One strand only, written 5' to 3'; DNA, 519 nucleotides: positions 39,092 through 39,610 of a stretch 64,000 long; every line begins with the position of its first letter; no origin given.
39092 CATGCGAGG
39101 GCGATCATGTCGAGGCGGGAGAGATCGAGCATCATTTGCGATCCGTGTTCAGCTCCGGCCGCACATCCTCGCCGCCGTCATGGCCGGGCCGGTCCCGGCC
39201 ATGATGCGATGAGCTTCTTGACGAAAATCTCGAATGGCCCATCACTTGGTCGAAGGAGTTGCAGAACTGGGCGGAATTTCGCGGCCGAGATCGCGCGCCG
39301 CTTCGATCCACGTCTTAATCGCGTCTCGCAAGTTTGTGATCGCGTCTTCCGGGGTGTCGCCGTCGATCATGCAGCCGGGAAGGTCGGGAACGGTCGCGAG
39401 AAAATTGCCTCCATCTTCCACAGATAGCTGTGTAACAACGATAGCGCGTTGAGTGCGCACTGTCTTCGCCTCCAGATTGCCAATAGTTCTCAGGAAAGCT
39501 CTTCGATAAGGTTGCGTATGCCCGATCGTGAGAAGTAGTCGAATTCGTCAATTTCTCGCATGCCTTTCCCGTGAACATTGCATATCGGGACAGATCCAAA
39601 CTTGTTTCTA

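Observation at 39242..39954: Low-GC cassette: GIY-YIG-like 145-aa protein directly upstream of a HicB-type antitoxin with no HicA, either a non-canonical toxin-antitoxin pair or a homing-endonuclease-like insertion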

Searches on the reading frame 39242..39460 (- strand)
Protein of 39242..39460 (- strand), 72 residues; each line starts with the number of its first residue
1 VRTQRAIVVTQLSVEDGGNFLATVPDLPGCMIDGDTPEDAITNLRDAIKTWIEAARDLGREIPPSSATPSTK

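Call 4: search_protein_families(library=pfam, proteins=[window:39242-39460:-], max_evalue=1)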
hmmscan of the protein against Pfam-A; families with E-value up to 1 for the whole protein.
window:39242-39460:- (72 aa): 3 families
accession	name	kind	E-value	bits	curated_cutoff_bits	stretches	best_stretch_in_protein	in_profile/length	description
PF15919.11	HicB_lk_antitox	-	4.5e-11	43.4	27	1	17-67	10-60/123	HicB_like antitoxin of bacterial toxin-antitoxin system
PF21748.3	UPF0150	-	3.4e-07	30.5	27.3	1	14-63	15-64/64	UPF0150-like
PF11774.14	Lsr2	-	0.052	13.6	29.6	1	35-58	34-57/58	Lsr2 dimerization domain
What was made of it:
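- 39242..39460 (-): Orphan hicB: a 72-aa antitoxin consisting of the N-terminal domain only, with a GTG start. Pfam HicB_lk_antitox 4.5e-11 (call 4).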

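Call 5: search_protein_families(library=ncbifam, proteins=[window:39242-39460:-], max_evalue=1)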
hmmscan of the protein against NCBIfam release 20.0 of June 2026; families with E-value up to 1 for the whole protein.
window:39242-39460:- (72 aa): 0 families

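Call 6: search_protein_families(library=padloc, proteins=[window:39242-39460:-], max_evalue=1)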
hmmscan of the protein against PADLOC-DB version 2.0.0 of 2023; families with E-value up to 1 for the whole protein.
window:39242-39460:- (72 aa): 0 families

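Call 7: search_protein_families(library=phrogs, proteins=[window:39242-39460:-], max_evalue=1)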
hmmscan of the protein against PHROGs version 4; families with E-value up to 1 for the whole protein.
window:39242-39460:- (72 aa): 3 families
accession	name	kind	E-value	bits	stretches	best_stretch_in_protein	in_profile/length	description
phrog_497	-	moron, auxiliary metabolic gene and host takeover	2.8e-13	51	1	14-68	19-73/342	toxin-antitoxin system HicB-like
phrog_11958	-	unknown function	1.9e-08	35.4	1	15-62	12-59/84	-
phrog_34249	-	unknown function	0.34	12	1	8-49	13-55/68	-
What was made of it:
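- Tried and rejected: Curated models: Pfam, NCBIfam, PADLOC and PHROGs on the window protein gave nothing (calls 4-7).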

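Call 34: search_protein_families(library=pfam, alignment_id=A3, max_evalue=0.001)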
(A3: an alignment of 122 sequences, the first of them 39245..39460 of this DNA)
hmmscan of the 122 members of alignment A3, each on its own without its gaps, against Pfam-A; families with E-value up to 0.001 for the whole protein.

A. member 1, window:39245-39460:- (72 aa): 2 families
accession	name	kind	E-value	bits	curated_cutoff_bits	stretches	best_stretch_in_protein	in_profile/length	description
PF15919.11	HicB_lk_antitox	-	4.5e-11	43.4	27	1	17-67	10-60/123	HicB_like antitoxin of bacterial toxin-antitoxin system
PF21748.3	UPF0150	-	3.4e-07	30.5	27.3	1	14-63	15-64/64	UPF0150-like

B. families by the number of members that match (of 122 scanned): 52 families (the first 25 are shown)
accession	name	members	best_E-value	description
PF13604.12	AAA_30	2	3.9e-05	AAA domain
PF00275.25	EPSP_synthase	1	4.8e-97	EPSP synthase (3-phosphoshikimate 1-carboxyvinyltransferase)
PF00448.28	SRP54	1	1.1e-69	SRP54-type protein, GTPase domain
PF14487.12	DarT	1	1.4e-53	ssDNA thymidine ADP-ribosyltransferase, DarT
PF06325.19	PrmA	1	1.9e-50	Ribosomal protein L11 methyltransferase (PrmA)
PF01636.29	APH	1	1.2e-49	Phosphotransferase enzyme family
PF02978.25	SRP_SPB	1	5.8e-32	Signal peptide binding domain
PF08862.16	DUF1829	1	2e-31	Domain of unknown function DUF1829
PF08861.15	DUF1828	1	8e-28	Domain of unknown function DUF1828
PF22398.1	DUF6978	1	1.1e-27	Family of unknown function (DUF6978)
PF13175.12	AAA_15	1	2.7e-25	AAA ATPase domain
PF18297.6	NFACT-R_2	1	9.7e-24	NFACT protein RNA binding domain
PF22531.2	DUF7002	1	1.5e-22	Family of unknown function (DUF7002)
PF02881.24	SRP54_N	1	1.4e-21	SRP54-type protein, helical bundle domain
PF00903.31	Glyoxalase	1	3.3e-19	Glyoxalase/Bleomycin resistance protein/Dioxygenase superfamily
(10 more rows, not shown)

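Call 35: find_homologous_proteins(query=window:39245-39460:-, max_evalue=0.001)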
Query window:39245-39460:- (72 aa): 485 proteins with E <= 0.001 among 486 candidates; the best 120 are listed.
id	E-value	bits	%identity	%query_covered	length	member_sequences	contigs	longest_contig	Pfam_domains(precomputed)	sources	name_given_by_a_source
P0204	2.9e-40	152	100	100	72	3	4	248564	PF15919.12,PF21748.4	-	-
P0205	1.6e-23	99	72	83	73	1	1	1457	PF15919.12,PF21748.4,PF15970.12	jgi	jgi:antitoxin HicB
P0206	2.1e-23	99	68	90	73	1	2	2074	PF15919.12,PF21748.4,PF15970.12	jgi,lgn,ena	jgi:predicted RNase H-like HicB family nuclease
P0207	2.9e-23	98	68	90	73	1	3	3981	PF15919.12,PF21748.4,PF15970.12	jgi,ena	jgi:predicted RNase H-like HicB family nuclease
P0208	9.0e-23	97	68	90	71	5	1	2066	PF15919.12,PF21748.4,PF15970.12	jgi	jgi:antitoxin HicB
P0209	9.8e-23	97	68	90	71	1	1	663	PF15919.12,PF21748.4,PF15970.12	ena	-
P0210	1.7e-22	96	71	90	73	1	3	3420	PF15919.12,PF15970.12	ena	-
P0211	2.0e-22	96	67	88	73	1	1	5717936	PF15919.12,PF21748.4,PF15970.12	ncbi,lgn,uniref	ncbi:type II toxin-antitoxin system HicB family antitoxin [Neorhizobium petrolearium]|uniref:type II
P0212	2.4e-22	96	68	83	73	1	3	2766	PF15919.12,PF21748.4,PF15970.12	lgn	-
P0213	2.4e-22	96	70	85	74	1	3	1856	PF15919.12,PF21748.4,PF15970.12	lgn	-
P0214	2.7e-22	95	68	88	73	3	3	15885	PF15919.12,PF21748.4,PF15970.12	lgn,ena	-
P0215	2.8e-22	95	72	85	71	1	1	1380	PF15919.12,PF21748.4,PF15970.12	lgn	-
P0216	3.5e-22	95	68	88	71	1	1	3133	PF15919.12,PF21748.4,PF15970.12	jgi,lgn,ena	jgi:antitoxin HicB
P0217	3.6e-22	95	68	88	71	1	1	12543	PF15919.12,PF21748.4,PF15970.12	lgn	-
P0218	3.8e-22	95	65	88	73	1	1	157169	PF15919.12,PF21748.4,PF15970.12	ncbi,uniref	ncbi:type II toxin-antitoxin system HicB family antitoxin [Neorhizobium sp. Rsf11]|uniref:Type II to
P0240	2.8e-21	92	65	88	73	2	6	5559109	PF15919.12,PF21748.4,PF15970.12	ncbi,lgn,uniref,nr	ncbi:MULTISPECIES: type II toxin-antitoxin system HicB family antitoxin [Rhizobium/Agrobacterium gro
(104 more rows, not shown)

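Call 36: find_encoding_contigs(protein=P0204, flank=5000, max_places=6)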
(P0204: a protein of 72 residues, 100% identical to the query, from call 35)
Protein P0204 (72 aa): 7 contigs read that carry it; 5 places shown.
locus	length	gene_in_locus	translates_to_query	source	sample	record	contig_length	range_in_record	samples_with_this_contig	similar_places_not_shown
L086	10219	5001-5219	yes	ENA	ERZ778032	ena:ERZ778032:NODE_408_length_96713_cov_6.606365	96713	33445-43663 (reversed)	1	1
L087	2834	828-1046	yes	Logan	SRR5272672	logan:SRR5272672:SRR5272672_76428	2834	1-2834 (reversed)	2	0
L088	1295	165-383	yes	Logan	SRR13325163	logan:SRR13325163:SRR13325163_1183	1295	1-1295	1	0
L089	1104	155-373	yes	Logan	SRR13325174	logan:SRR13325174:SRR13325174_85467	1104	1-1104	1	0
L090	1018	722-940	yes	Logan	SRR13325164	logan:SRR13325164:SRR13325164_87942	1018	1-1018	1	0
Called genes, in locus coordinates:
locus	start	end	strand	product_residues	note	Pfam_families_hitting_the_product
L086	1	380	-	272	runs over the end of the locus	PF00106:adh_short, PF13561:adh_short_C2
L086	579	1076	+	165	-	PF22029:PhyR_sigma2, PF08281:Sigma70_r4_2, PF22233:PhyR_sigma-like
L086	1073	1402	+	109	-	PF13490:zf-HC2 (weak)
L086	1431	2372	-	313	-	PF00226:DnaJ, PF01556:DnaJ_C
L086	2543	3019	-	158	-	PF16998:17kDa_Anti_2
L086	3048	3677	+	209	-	PF01243:PNPOx_N, PF10590:PNP_phzG_C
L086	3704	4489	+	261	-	PF00106:adh_short, PF13561:adh_short_C2, PF23441:SDR (faint)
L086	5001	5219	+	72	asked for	PF15919:HicB_lk_antitox, PF21748:UPF0150 (weak)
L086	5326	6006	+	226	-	PF04654:DUF599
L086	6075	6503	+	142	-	PF07007:LprI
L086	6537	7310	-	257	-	PF00561:Abhydrolase_1 (weak), PF12146:Hydrolase_4, PF12697:Abhydrolase_6, PF07859:Abhydrolase_3 (weak)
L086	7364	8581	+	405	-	PF13439:Glyco_transf_4, PF13477:Glyco_trans_4_2 (weak), PF13579:Glyco_trans_4_4, PF20706:GT4-conflict (weak), PF00534:Glycos_transf_1, PF13692:Glyco_trans_1_4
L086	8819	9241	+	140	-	PF05198:IF3_N, PF00707:IF3_C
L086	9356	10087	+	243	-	PF13191:AAA_16 (faint), PF00005:ABC_tran, PF09818:ABC_ATPase (faint), PF13304:AAA_21 (faint)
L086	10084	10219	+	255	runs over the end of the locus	PF00528:BPD_transp_1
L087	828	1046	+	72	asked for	PF15919:HicB_lk_antitox, PF21748:UPF0150 (weak)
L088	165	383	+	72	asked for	PF15919:HicB_lk_antitox, PF21748:UPF0150 (weak)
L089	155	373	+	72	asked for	PF15919:HicB_lk_antitox, PF21748:UPF0150 (weak)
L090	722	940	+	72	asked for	PF15919:HicB_lk_antitox, PF21748:UPF0150 (weak)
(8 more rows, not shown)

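Call 37: find_encoding_contigs(protein=P0211, flank=2500, max_places=2)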
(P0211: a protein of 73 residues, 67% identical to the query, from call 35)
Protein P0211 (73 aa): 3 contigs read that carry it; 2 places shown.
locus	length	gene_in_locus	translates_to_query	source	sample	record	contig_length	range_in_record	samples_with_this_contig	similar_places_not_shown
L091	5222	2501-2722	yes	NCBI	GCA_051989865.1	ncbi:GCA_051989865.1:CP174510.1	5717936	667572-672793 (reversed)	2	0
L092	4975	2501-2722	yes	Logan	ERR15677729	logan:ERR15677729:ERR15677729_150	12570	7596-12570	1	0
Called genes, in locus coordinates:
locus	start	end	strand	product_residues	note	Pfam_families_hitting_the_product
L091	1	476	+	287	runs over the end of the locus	PF00903:Glyoxalase, PF18029:Glyoxalase_6 (faint), PF22677:Ble-like_N (faint), PF00903:Glyoxalase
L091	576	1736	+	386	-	PF01594:AI-2E_transport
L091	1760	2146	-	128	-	PF06059:DUF930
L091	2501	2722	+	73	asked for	PF15970:HicB-like_2 (weak), PF15919:HicB_lk_antitox, PF21748:UPF0150 (weak)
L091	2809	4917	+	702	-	PF02897:Peptidase_S9_N, PF00326:Peptidase_S9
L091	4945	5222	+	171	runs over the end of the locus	PF08002:DUF1697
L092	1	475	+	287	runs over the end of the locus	PF00903:Glyoxalase, PF18029:Glyoxalase_6 (faint), PF22677:Ble-like_N (faint), PF00903:Glyoxalase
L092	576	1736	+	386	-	PF01594:AI-2E_transport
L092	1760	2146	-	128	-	PF06059:DUF930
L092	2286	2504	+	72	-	-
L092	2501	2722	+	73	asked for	PF15970:HicB-like_2 (weak), PF15919:HicB_lk_antitox, PF21748:UPF0150 (weak)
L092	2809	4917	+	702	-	PF02897:Peptidase_S9_N, PF00326:Peptidase_S9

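Call 38: find_encoding_contigs(protein=P0240, flank=2500, max_places=3)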
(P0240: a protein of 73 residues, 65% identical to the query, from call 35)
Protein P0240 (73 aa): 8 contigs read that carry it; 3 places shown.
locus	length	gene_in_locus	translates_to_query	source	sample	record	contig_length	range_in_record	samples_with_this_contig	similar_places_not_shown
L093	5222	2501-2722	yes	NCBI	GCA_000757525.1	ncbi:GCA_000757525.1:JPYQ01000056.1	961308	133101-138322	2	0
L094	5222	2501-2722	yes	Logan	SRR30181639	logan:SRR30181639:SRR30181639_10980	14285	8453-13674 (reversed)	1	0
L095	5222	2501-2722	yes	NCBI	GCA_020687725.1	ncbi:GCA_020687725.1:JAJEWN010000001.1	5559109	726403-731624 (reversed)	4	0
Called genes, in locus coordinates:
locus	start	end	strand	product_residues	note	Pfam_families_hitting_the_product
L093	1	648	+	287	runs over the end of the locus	PF00903:Glyoxalase, PF18029:Glyoxalase_6 (faint), PF22677:Ble-like_N (faint), PF00903:Glyoxalase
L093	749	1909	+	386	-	PF01594:AI-2E_transport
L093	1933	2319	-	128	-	PF06059:DUF930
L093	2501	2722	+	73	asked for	PF15970:HicB-like_2 (weak), PF15919:HicB_lk_antitox, PF21748:UPF0150 (weak)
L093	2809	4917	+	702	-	PF02897:Peptidase_S9_N, PF00326:Peptidase_S9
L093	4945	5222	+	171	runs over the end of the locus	PF08002:DUF1697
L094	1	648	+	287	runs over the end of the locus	PF00903:Glyoxalase, PF18029:Glyoxalase_6 (faint), PF22677:Ble-like_N (faint), PF00903:Glyoxalase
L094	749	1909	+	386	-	PF01594:AI-2E_transport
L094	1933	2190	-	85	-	PF06059:DUF930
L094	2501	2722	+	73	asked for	PF15970:HicB-like_2 (weak), PF15919:HicB_lk_antitox, PF21748:UPF0150 (weak)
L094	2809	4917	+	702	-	PF02897:Peptidase_S9_N, PF00326:Peptidase_S9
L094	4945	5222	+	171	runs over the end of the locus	PF08002:DUF1697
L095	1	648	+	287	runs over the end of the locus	PF00903:Glyoxalase, PF18029:Glyoxalase_6 (faint), PF22677:Ble-like_N (faint), PF00903:Glyoxalase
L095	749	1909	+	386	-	PF01594:AI-2E_transport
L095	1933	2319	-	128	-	PF06059:DUF930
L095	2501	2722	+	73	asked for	PF15970:HicB-like_2 (weak), PF15919:HicB_lk_antitox, PF21748:UPF0150 (weak)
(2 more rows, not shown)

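Call 40: search_protein_families(library=pfam, proteins=[L092:2286-2501:+], max_evalue=1)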
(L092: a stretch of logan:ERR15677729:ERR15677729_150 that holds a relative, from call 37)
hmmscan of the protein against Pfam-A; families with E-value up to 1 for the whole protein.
L092:2286-2501:+ (72 aa): 1 family
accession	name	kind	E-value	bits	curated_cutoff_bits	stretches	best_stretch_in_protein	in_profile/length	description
PF07927.17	HicA_toxin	-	0.0005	20.6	27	1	23-62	13-52/58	HicA toxin of bacterial toxin-antitoxin,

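Call 85: find_encoding_contigs(protein=P0207, flank=3000, max_places=2)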
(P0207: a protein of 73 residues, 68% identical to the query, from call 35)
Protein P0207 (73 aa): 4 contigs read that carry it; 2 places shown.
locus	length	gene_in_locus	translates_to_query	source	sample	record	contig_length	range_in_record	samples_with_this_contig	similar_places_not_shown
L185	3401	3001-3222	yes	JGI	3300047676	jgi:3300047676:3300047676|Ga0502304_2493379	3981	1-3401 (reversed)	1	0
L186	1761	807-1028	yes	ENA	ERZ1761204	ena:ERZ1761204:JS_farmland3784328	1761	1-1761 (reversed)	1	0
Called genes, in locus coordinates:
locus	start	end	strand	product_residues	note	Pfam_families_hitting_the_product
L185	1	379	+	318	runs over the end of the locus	?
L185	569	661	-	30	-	-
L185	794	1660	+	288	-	PF13505:OMP_b-brl, PF01389:OmpA_membrane (weak), PF02462:Opacity (faint)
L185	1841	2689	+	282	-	PF13505:OMP_b-brl, PF01617:Surface_Ag_2 (weak)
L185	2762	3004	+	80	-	-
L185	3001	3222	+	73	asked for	PF21748:UPF0150 (weak), PF15919:HicB_lk_antitox, PF15970:HicB-like_2 (weak)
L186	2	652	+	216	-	?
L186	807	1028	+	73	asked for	PF21748:UPF0150 (weak), PF15919:HicB_lk_antitox, PF15970:HicB-like_2 (weak)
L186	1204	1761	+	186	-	?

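Call 90: search_protein_families(library=pfam, proteins=[L185:2762-3001:+], max_evalue=0.1)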
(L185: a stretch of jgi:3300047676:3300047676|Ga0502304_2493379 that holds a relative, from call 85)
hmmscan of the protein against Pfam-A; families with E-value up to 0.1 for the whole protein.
L185:2762-3001:+ (80 aa): 1 family
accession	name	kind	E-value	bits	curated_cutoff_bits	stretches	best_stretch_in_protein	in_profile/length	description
PF07927.17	HicA_toxin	-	0.00041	20.8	27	1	19-68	2-51/58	HicA toxin of bacterial toxin-antitoxin,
